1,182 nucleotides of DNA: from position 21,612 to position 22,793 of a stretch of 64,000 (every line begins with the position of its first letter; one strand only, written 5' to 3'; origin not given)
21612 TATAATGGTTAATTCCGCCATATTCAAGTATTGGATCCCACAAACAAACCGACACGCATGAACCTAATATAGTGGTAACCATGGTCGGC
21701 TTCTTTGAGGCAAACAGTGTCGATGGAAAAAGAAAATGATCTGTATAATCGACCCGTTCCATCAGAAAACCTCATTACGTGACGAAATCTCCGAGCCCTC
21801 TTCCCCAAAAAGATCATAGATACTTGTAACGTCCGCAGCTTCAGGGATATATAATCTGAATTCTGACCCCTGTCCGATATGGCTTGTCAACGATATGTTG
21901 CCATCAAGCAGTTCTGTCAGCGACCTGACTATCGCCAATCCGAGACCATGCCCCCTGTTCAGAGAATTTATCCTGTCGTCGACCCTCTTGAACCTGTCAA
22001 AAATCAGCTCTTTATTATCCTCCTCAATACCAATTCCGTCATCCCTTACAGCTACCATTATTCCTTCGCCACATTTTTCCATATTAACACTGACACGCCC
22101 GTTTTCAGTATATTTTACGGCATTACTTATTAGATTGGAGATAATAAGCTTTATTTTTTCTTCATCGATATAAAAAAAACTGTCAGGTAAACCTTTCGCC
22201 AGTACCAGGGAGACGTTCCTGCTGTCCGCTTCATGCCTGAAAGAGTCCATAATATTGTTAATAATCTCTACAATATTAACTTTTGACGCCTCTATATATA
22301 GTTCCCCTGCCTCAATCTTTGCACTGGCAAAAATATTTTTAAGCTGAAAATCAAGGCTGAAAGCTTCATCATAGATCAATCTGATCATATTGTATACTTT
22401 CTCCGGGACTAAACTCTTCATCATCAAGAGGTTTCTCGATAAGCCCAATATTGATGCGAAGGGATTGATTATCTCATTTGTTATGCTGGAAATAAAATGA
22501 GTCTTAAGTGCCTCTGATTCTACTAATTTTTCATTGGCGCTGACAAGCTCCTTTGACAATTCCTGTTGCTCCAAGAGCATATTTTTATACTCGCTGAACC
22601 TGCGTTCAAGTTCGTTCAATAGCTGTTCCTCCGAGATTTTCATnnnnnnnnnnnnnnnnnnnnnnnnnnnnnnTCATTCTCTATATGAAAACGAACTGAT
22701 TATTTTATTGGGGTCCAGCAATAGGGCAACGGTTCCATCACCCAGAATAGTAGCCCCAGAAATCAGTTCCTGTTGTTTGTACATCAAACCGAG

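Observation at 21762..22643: Histidine-kinase paralog lacking the phospho-acceptor His (H->N), wedged between cheA and cheD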

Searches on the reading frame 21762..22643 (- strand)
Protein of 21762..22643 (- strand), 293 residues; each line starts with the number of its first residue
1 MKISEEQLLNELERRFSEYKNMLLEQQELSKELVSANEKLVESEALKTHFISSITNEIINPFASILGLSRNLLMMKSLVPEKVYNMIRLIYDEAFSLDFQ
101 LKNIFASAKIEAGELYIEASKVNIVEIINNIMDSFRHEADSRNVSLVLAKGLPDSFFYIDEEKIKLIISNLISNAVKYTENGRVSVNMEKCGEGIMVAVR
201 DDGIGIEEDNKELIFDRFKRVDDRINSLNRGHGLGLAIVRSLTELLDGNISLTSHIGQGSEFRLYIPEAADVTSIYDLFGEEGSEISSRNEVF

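Call 3: search_protein_families(library=pfam, proteins=[window:21762-22643:-], max_evalue=0.01)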
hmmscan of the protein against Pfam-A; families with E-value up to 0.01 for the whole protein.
window:21762-22643:- (293 aa): 4 families
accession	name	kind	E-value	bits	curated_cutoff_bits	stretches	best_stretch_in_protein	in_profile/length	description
PF02518.31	HATPase_c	-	3.4e-27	95.5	26.4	1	160-269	2-110/111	Histidine kinase-, DNA gyrase B-, and HSP90-like ATPase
PF13581.12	HATPase_c_2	-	4.3e-06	27.2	27.4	1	162-245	30-111/127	Histidine kinase-like ATPase domain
PF00512.31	HisKA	-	0.00048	20.5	26.9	1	47-113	2-66/66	His Kinase A (phospho-acceptor) domain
PF03999.17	MAP65_ASE1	-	0.006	15.8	26.9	1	4-58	98-152/477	Microtubule associated protein (MAP65/ASE1 family)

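Call 4: search_protein_families(library=ncbifam, proteins=[window:21762-22643:-], max_evalue=0.01)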
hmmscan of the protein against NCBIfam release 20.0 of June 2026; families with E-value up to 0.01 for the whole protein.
window:21762-22643:- (293 aa): 90 families (the best 25 are shown)
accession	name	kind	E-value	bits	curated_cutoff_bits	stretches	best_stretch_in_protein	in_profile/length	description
NF047874.1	MASE3_PAS_HK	subfamily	6.8e-47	160.6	560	1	27-268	378-625/655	MASE3 domain-containing sensor histidine kinase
NF046044.1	PnpS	equivalog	3.4e-46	158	400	1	40-267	163-390/390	two-component system histidine kinase PnpS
TIGR02956.1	TMAO_torS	equivalog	3.3e-43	148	676.5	1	7-267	424-681/967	TMAO reductase system sensor histidine kinase/response regulator TorS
NF041947.1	LuxQ_Vibrio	equivalog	1.3e-38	132.5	1200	1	35-268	460-696/843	quorum-sensing autoinducer 2 sensor kinase/phosphatase LuxQ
NF041832.1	near_NosP_CTERM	subfamily_domain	1.2e-36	126.6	400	1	46-270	6-227/370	NahK/ErcS family hybrid sensor histidine kinase/response regulator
TIGR02966.1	phoR_proteo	equivalog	1.2e-36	126.4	334.2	1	40-265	107-332/333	phosphate regulon sensor histidine kinase PhoR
NF008302.0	PRK11091.1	equivalog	2.9e-36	125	838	1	37-268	273-505/779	aerobic respiration two-component sensor histidine kinase ArcB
NF038297.2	hybrid_HK_HrmK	equivalog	1.1e-35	123.4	725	1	25-270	213-459/607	hybrid histidine kinase/response regulator HrmK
NF011874.0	PRK15347.1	equivalog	3.6e-34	118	852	1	8-268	362-614/921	two component system sensor kinase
NF040691.1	MtrAB_MtrB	equivalog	2.2e-33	116.1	450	1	34-272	258-496/507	MtrAB system histidine kinase MtrB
NF008318.0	PRK11107.1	equivalog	1.5e-32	112.7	890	1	24-267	269-517/920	two-component sensor histidine kinase BarA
NF047465.1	hybrid_HK_LvrA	exception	1.6e-32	112.5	1200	1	27-272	179-426/819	hybrid histidine kinase/response regulator LvrA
NF033092.0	HK_WalK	equivalog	4e-32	111.6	725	1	104-267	429-593/594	cell wall metabolism sensor histidine kinase WalK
NF041735.1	hist_kin_RppB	equivalog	2.1e-31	109.2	400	1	49-267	218-438/438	two-component system sensor histidine kinase RppB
NF045595.1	HK_scytonemin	equivalog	9.2e-29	100.3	865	1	30-268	398-635/637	scytonemin biosynthesis sensor histidine kinase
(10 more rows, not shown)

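Call 5: find_homologous_proteins(query=window:21762-22643:-, max_evalue=1e-10)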
Query window:21762-22643:- (293 aa): 2026 proteins with E <= 1e-10 among 5748 candidates; the best 120 are listed.
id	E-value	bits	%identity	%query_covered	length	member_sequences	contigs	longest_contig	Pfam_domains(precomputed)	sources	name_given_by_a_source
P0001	9.5e-174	594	99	97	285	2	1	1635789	PF13581.13,PF02518.32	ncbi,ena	-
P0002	4.0e-127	441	71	100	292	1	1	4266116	PF13581.13,PF02518.32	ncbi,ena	-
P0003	7.7e-119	414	68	100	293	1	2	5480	PF02518.32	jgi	-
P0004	3.1e-101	356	59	96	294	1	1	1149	PF13581.13,PF02518.32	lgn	-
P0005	3.1e-98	347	58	100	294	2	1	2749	PF13581.13,PF02518.32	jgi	jgi:signal transduction histidine kinase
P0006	3.6e-98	346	59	100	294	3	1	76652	PF13581.13,PF02518.32,PF14501.13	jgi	jgi:signal transduction histidine kinase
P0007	4.4e-98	346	59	100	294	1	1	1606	PF13581.13,PF02518.32,PF14501.13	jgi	jgi:signal transduction histidine kinase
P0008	1.0e-96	342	57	100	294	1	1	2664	PF02518.32,PF14501.13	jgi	jgi:signal transduction histidine kinase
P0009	2.2e-96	340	57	100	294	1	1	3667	PF02518.32,PF14501.13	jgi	jgi:signal transduction histidine kinase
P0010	5.5e-96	339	57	100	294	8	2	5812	PF02518.32,PF14501.13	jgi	-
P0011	1.1e-95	338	57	100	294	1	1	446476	PF02518.32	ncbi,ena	-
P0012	2.0e-95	337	57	100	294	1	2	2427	PF02518.32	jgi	-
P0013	2.3e-95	337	57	100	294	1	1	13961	PF13581.13,PF02518.32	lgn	-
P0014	7.5e-95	335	57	100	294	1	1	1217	PF02518.32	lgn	-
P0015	7.8e-95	335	56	100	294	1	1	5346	PF02518.32,PF14501.13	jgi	-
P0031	1.8e-78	282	50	99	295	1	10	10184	PF13581.13,PF02518.32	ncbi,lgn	ncbi:MAG: sensor histidine kinase [Chloroflexota bacterium]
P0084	5.0e-74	267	51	91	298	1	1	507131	PF13581.13,PF02518.32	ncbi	ncbi:MAG: sensor histidine kinase [Bacteroidales bacterium]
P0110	5.2e-73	264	46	97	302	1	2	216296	PF02518.32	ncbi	ncbi:MAG: sensor histidine kinase [Bacteroidota bacterium]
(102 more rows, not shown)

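Call 7: search_solved_structures(query=window:21762-22643:-, max_evalue=1e-10, show_alignments=4)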
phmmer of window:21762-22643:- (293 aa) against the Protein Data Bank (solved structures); distinct sequences matched with E-value up to 1e-10: 32.
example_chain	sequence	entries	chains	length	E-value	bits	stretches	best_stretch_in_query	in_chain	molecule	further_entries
5uht_A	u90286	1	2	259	4.3e-30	108.4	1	38-268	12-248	Sensor histidine kinase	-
2c2a_A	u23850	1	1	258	4.4e-30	108.4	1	38-268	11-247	SENSOR HISTIDINE KINASE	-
3dge_A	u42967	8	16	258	4.5e-30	108.3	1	38-268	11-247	Sensor protein | Histidine kinase | Sensor histidine kinase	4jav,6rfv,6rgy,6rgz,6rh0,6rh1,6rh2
6azr_A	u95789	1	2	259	8.4e-30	107.4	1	38-268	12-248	Sensor histidine kinase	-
6rh7_A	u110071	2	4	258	1.2e-29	106.9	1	38-268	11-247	Sensor histidine kinase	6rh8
4jas_A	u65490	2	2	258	2e-29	106.2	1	38-268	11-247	Histidine kinase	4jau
7z8n_A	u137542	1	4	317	7.1e-28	101.1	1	5-265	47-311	Histidine kinase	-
4i5s_A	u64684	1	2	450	3.5e-24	89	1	43-275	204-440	Putative histidine kinase CovS; VicK-like protein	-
4q20_A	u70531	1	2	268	8.3e-21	77.9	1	31-270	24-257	Sensor protein DivL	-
5c93_A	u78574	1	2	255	8.5e-21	77.9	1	47-268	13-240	Histidine kinase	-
4u7n_A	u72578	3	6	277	9.7e-21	77.7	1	47-268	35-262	Histidine protein kinase sensor protein | Histidine kinase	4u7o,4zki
6paj_A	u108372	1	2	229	3.3e-20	76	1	45-268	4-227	Sensor protein SrrB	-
3sl2_A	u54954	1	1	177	1.3e-18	70.8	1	123-269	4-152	Sensor histidine kinase yycG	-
7p8e_A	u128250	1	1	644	1.2e-17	67.5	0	41-188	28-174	Receiver domain of histidine kinase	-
9jfj_A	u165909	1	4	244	2.6e-17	66.5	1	29-267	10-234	Sensor histidine kinase ZraS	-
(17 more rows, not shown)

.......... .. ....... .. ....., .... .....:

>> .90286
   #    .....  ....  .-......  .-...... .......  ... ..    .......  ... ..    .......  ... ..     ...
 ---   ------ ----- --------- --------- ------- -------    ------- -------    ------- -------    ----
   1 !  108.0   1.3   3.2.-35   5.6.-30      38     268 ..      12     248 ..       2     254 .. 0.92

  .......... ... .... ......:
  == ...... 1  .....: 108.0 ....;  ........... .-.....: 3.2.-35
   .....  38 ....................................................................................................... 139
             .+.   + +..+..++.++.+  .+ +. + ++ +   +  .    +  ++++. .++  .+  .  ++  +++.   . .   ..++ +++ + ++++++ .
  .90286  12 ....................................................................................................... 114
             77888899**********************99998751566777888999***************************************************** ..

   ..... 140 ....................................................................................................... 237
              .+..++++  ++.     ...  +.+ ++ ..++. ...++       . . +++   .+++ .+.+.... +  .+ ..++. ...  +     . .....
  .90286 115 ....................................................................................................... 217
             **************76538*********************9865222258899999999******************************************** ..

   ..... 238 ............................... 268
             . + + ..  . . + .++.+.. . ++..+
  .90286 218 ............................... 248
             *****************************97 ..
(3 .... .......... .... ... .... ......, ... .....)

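Call 12: find_encoding_contigs(protein=P0002, flank=10000, max_places=2)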
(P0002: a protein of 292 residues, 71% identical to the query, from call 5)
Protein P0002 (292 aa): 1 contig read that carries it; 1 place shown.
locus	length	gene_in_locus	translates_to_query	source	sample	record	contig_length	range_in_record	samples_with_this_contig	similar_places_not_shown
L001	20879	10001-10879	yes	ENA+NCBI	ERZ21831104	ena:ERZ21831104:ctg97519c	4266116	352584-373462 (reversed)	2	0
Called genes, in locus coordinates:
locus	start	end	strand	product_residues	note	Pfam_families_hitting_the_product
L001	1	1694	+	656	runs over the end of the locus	PF01590:GAF, PF13185:GAF_2, PF13492:GAF_3 (faint), PF00989:PAS (faint), PF08448:PAS_4, PF13188:PAS_8 (faint), PF08447:PAS_3, PF13426:PAS_9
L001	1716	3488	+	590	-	-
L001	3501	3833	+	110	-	PF01740:STAS (weak)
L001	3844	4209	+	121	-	PF00072:Response_reg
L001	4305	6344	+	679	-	PF01627:Hpt, PF02895:H-kinase_dim, PF02518:HATPase_c, PF01584:CheW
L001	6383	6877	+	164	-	PF01584:CheW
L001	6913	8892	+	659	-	PF02203:TarH (weak), PF12729:4HB_MCP_1, PF18947:HAMP_2, PF00015:MCPsignal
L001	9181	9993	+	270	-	PF03705:CheR_N, PF01739:CheR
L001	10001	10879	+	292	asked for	PF13581:HATPase_c_2 (faint), PF02518:HATPase_c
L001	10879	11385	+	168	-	PF03975:CheD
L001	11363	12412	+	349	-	-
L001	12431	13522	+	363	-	PF00072:Response_reg, PF01339:CheB_methylest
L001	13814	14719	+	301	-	PF08242:Methyltransf_12 (faint), PF03705:CheR_N, PF01739:CheR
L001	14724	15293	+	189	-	PF01339:CheB_methylest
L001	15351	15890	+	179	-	PF13185:GAF_2, PF01590:GAF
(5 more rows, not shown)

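Call 13: find_encoding_contigs(protein=P0011, flank=10000, max_places=1)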
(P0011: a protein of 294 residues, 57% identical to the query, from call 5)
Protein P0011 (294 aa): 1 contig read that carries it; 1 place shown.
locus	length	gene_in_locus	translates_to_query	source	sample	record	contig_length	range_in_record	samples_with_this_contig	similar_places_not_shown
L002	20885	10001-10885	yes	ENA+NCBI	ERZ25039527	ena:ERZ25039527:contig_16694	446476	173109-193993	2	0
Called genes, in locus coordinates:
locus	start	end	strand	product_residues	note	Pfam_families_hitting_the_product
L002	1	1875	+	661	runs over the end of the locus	PF01590:GAF, PF13185:GAF_2, PF00989:PAS (faint), PF13188:PAS_8 (faint), PF08447:PAS_3, PF08448:PAS_4 (weak), PF13426:PAS_9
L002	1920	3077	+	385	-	-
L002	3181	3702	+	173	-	-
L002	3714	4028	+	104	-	-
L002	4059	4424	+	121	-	PF00072:Response_reg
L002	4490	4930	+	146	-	PF01627:Hpt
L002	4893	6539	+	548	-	PF02895:H-kinase_dim, PF02518:HATPase_c, PF01584:CheW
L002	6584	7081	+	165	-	PF01584:CheW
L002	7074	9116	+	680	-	PF02203:TarH (weak), PF12729:4HB_MCP_1, PF00672:HAMP (faint), PF18947:HAMP_2, PF00015:MCPsignal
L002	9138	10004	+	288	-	PF03705:CheR_N, PF01739:CheR, PF13847:Methyltransf_31 (faint), PF08242:Methyltransf_12 (faint), PF13649:Methyltransf_25 (faint), PF08241:Methyltransf_11 (weak)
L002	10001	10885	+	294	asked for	PF02518:HATPase_c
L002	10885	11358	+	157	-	PF03975:CheD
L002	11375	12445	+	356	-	PF00072:Response_reg, PF01339:CheB_methylest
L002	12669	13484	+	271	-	PF03705:CheR_N, PF01739:CheR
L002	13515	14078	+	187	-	PF01339:CheB_methylest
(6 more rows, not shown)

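Call 14: find_encoding_contigs(protein=P0084, flank=10000, max_places=1)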
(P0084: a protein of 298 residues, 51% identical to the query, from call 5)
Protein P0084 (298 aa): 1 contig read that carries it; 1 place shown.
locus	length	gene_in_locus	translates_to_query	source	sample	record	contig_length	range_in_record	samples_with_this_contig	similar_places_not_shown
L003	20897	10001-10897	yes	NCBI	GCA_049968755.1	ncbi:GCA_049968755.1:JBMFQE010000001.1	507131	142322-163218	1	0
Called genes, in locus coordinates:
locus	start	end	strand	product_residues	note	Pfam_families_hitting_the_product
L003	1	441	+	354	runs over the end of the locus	PF03702:AnmK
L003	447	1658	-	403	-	PF13439:Glyco_transf_4, PF13579:Glyco_trans_4_4 (weak), PF00534:Glycos_transf_1, PF13692:Glyco_trans_1_4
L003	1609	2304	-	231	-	PF01694:Rhomboid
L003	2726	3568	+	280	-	-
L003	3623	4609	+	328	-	-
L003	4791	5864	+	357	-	PF13585:CHU_C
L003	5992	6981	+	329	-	PF11751:PorP_SprF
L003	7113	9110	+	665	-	PF00015:MCPsignal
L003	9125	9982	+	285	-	PF03705:CheR_N, PF01739:CheR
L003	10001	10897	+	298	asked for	PF13581:HATPase_c_2 (weak), PF02518:HATPase_c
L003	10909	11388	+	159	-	PF03975:CheD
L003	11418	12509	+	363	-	PF00072:Response_reg, PF01339:CheB_methylest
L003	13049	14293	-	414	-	PF00155:Aminotran_1_2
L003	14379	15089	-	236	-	PF13353:Fer4_12 (weak), PF04055:Radical_SAM (weak)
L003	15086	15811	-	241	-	PF00733:Asn_synthase (weak), PF01507:PAPS_reduct (faint), PF06508:QueC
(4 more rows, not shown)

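Call 15: find_encoding_contigs(protein=P0110, flank=10000, max_places=1)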
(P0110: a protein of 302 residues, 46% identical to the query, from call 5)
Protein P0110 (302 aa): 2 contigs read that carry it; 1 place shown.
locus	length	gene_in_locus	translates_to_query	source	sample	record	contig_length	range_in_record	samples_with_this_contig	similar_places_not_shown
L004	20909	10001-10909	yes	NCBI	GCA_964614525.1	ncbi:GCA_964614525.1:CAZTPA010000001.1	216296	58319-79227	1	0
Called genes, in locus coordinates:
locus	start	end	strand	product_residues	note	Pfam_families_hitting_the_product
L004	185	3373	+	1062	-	PF08447:PAS_3, PF08447:PAS_3, PF00989:PAS (weak), PF13188:PAS_8 (weak), PF13426:PAS_9 (weak), PF00512:HisKA, PF02518:HATPase_c, PF00072:Response_reg, +2 more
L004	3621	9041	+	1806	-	PF00989:PAS, PF08448:PAS_4, PF13188:PAS_8, PF13426:PAS_9, PF13426:PAS_9, PF00989:PAS, PF13188:PAS_8, PF13426:PAS_9, +15 more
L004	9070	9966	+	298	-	PF03705:CheR_N, PF13649:Methyltransf_25 (faint), PF01739:CheR, PF08241:Methyltransf_11 (faint), PF13847:Methyltransf_31 (weak)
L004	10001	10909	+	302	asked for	PF02518:HATPase_c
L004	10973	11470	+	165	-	PF03975:CheD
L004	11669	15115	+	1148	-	PF00072:Response_reg, PF00989:PAS, PF08448:PAS_4, PF13426:PAS_9, PF08448:PAS_4, PF00512:HisKA, PF02518:HATPase_c, PF00072:Response_reg, +3 more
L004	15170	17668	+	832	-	PF00989:PAS (faint), PF08448:PAS_4 (faint), PF13188:PAS_8 (faint), PF13426:PAS_9, PF00512:HisKA, PF02518:HATPase_c, PF00072:Response_reg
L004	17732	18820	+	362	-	PF00072:Response_reg, PF01339:CheB_methylest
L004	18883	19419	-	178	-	PF00072:Response_reg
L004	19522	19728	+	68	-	-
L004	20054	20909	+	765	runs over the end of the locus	PF00989:PAS (faint), PF01590:GAF, PF13185:GAF_2, PF13188:PAS_8 (faint), PF08447:PAS_3, PF13426:PAS_9, PF08448:PAS_4 (weak), PF13426:PAS_9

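Call 16: search_protein_representatives(protein=window:21762-22643:-)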
Query: 293 residues. Proteins with E-value up to 0.001 (for the whole library): 1053816; up to 1e-10: 608984; up to 1e-30: 3397. The best 150 are listed.
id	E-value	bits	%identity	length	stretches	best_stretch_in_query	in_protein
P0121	8.0e-83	294.4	29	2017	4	38-269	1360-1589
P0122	3.2e-66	239.9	46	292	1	2-277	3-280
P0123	2.0e-65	237.3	44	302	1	2-287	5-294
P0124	6.4e-65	235.7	44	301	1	2-274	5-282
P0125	3.5e-64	233.2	46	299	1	2-285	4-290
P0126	1.2e-62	228.2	46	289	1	2-274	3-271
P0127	6.8e-62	225.8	45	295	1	4-271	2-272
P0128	8.0e-62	225.5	45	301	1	2-270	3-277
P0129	1.1e-61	225.0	44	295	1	2-286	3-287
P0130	1.2e-61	225.0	45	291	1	6-273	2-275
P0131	4.2e-61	223.2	42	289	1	1-277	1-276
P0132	5.4e-61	222.8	44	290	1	3-271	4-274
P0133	8.7e-61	222.1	42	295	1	1-293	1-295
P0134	1.5e-60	221.4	44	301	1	2-273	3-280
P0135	2.1e-60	220.9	43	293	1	2-281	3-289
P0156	1.2e-56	208.6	39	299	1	3-286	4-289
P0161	5.6e-56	206.4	38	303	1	2-285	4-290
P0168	1.4e-55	205.1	42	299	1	2-285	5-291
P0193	1.2e-53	198.8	40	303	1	2-276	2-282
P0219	6.9e-52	193.0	37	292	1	2-287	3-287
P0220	8.1e-52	192.7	40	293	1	2-286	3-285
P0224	1.3e-51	192.0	37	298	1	3-286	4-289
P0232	2.9e-51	190.9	41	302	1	4-272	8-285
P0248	1.1e-50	189.0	37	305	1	3-286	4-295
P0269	3.7e-50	187.3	35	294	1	4-283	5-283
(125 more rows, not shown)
